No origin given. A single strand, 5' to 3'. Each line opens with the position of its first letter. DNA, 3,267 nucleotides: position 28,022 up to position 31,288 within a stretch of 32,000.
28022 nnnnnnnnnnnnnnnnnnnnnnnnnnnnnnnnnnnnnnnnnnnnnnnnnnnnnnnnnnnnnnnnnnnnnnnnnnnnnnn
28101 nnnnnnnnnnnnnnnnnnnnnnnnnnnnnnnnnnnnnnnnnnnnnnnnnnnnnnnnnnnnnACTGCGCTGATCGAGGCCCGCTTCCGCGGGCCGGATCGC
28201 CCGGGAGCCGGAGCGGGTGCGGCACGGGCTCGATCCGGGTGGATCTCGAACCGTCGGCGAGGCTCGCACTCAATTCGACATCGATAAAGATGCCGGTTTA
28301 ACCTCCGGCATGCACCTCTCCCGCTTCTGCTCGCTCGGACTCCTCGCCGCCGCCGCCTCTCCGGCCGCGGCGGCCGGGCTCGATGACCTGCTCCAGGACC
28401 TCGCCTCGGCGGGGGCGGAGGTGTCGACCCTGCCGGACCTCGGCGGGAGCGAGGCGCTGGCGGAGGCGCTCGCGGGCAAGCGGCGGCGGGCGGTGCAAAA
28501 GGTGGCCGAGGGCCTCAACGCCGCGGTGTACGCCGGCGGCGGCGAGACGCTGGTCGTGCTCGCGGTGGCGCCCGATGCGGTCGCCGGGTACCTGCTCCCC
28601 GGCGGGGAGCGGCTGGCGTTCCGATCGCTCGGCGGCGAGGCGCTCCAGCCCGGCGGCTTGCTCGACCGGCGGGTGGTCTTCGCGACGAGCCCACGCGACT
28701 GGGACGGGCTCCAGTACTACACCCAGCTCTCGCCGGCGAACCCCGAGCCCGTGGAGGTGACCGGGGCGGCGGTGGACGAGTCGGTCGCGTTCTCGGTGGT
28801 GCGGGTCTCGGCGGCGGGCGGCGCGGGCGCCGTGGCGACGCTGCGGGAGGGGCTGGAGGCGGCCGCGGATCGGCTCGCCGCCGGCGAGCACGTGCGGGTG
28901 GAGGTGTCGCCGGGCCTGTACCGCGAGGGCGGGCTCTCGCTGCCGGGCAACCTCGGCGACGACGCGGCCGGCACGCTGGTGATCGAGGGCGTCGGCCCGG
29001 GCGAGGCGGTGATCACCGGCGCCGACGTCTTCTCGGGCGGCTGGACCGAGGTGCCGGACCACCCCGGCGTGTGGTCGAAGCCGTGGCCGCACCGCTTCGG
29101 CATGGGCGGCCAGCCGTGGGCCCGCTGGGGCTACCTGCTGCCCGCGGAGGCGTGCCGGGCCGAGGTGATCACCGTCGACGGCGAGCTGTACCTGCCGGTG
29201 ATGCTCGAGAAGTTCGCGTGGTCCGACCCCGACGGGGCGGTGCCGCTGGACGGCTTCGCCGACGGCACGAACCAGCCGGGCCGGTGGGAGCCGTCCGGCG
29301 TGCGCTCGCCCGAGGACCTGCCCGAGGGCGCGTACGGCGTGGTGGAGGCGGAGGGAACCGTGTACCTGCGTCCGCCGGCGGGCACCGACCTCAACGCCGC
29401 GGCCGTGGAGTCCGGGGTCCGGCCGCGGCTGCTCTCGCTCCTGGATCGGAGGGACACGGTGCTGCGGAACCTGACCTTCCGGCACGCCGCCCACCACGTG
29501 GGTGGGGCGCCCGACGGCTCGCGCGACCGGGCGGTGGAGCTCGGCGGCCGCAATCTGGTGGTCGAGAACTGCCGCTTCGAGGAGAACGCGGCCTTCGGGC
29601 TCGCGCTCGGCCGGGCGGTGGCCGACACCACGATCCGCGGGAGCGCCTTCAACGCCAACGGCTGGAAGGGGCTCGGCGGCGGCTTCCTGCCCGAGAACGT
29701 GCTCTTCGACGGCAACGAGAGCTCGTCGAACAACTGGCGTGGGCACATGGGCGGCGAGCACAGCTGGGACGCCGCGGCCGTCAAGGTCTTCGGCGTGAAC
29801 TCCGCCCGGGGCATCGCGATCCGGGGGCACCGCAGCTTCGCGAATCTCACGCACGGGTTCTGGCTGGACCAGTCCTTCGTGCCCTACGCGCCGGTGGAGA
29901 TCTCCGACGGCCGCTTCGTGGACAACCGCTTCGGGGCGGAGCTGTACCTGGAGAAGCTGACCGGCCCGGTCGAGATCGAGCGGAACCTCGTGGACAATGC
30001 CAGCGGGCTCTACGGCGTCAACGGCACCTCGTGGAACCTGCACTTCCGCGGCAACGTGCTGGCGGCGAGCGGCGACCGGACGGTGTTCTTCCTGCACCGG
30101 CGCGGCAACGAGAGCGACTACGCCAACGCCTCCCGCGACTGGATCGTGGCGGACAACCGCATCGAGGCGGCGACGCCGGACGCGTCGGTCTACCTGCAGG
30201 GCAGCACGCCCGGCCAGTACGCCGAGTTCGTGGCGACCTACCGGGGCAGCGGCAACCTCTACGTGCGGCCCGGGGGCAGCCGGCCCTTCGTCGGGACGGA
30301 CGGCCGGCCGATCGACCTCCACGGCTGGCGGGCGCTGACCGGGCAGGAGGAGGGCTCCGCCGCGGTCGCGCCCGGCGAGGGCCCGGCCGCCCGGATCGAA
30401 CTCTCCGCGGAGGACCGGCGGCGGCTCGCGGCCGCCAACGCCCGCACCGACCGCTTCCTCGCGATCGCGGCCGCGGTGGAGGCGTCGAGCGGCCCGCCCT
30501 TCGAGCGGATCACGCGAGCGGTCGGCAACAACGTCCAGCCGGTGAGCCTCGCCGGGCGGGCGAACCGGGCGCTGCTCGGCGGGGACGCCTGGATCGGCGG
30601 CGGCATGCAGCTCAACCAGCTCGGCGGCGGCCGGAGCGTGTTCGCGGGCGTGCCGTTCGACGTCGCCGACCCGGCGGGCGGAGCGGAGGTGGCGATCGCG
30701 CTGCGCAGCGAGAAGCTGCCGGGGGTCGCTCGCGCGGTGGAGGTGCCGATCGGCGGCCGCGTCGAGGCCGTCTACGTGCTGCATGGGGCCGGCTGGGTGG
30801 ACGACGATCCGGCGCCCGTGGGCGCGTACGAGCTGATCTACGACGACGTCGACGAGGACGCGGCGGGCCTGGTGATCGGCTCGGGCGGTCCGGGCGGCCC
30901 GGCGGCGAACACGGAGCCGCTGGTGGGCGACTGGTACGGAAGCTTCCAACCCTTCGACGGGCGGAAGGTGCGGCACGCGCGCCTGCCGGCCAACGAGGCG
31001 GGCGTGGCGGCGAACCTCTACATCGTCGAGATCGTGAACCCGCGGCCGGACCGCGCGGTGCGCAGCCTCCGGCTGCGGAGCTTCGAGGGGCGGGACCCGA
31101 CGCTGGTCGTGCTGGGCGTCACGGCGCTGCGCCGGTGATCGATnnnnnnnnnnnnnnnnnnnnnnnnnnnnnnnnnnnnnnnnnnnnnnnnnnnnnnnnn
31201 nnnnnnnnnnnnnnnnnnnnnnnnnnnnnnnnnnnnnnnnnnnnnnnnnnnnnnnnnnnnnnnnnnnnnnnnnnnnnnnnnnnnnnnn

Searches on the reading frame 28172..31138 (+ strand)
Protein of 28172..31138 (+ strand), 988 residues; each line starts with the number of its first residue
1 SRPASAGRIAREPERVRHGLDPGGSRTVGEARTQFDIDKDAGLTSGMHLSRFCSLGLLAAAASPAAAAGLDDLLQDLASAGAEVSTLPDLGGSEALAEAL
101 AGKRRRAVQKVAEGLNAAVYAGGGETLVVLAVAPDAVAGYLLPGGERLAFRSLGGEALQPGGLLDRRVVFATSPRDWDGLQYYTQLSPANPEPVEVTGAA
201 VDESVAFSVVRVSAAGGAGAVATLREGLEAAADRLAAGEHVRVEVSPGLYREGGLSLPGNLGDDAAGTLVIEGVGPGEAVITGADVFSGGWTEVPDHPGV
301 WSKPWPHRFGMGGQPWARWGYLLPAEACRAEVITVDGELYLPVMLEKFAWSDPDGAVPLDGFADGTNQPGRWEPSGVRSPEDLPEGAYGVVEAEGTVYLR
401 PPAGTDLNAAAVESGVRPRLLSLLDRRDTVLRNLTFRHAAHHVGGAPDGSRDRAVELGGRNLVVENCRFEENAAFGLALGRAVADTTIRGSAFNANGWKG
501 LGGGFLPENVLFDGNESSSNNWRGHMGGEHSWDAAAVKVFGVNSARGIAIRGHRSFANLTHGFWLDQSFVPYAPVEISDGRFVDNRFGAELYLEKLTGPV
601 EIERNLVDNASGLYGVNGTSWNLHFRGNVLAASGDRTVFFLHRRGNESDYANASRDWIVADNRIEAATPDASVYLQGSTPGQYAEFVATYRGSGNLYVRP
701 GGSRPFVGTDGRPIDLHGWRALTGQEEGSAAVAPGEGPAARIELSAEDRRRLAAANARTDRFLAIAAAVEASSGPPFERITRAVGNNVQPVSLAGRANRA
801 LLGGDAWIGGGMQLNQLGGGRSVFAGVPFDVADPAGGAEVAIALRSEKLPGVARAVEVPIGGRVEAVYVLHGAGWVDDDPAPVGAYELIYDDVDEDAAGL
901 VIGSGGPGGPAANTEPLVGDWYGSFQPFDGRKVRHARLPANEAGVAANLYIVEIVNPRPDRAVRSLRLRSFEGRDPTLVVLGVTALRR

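Call 7: search_protein_families(library=pfam, proteins=[window:28172-31138:+], max_evalue=0.01)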
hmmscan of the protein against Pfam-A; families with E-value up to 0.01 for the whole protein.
window:28172-31138:+ (988 aa): 1 family
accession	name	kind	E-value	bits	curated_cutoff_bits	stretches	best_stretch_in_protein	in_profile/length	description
PF13229.12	Beta_helix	-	3.1e-08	33.8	25.9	1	459-629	7-157/158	Right handed beta helix region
